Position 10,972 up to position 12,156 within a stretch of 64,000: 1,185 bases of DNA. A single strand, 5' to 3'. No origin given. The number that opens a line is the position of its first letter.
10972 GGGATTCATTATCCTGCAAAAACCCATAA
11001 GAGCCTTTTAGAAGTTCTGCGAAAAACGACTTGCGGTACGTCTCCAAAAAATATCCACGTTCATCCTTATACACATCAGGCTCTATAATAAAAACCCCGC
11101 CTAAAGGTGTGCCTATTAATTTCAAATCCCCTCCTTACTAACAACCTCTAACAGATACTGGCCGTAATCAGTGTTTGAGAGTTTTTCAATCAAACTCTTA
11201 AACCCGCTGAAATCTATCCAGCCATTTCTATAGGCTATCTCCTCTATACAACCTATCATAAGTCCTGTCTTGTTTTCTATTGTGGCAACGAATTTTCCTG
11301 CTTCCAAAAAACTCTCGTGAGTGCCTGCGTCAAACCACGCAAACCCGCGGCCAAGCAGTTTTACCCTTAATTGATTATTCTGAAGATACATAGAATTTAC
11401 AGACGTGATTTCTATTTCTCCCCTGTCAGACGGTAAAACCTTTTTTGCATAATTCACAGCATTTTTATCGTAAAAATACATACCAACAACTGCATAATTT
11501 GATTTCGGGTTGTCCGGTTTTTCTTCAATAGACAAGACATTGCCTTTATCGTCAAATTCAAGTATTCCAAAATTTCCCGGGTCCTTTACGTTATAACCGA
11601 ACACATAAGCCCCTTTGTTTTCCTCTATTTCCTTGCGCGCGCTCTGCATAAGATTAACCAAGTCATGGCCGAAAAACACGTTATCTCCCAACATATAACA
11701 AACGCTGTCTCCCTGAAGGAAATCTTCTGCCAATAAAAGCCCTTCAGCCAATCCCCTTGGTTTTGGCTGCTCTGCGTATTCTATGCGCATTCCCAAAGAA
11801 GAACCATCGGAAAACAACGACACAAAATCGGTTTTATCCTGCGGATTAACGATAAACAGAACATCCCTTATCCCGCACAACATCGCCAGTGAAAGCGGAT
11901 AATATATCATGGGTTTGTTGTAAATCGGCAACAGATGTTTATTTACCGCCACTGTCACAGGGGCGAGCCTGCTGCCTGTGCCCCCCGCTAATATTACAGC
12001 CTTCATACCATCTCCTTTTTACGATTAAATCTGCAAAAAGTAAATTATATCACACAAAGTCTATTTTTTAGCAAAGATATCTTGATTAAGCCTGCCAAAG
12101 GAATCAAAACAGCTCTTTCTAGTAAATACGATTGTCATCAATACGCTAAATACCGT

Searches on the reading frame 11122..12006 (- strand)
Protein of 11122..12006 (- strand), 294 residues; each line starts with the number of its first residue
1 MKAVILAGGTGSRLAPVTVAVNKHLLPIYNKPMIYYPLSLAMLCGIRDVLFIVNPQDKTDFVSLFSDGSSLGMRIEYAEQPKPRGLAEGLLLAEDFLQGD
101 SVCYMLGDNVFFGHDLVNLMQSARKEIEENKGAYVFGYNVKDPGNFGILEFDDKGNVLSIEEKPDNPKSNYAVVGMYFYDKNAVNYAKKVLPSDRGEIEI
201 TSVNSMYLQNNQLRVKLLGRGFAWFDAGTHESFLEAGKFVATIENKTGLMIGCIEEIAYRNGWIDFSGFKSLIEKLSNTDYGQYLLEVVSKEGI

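Call 79: search_protein_families(library=pfam, proteins=[window:11122-12006:-], max_evalue=0.00001)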
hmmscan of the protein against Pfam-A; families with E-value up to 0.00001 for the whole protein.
window:11122-12006:- (294 aa): 2 families
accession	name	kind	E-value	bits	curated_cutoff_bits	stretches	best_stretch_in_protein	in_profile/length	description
PF00483.29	NTP_transferase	-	1.6e-63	215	21.2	1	2-241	1-243/245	Nucleotidyl transferase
PF12804.13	NTP_transf_3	-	8.5e-11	42.7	27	1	3-126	1-113/160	MobA-like NTP transferase domain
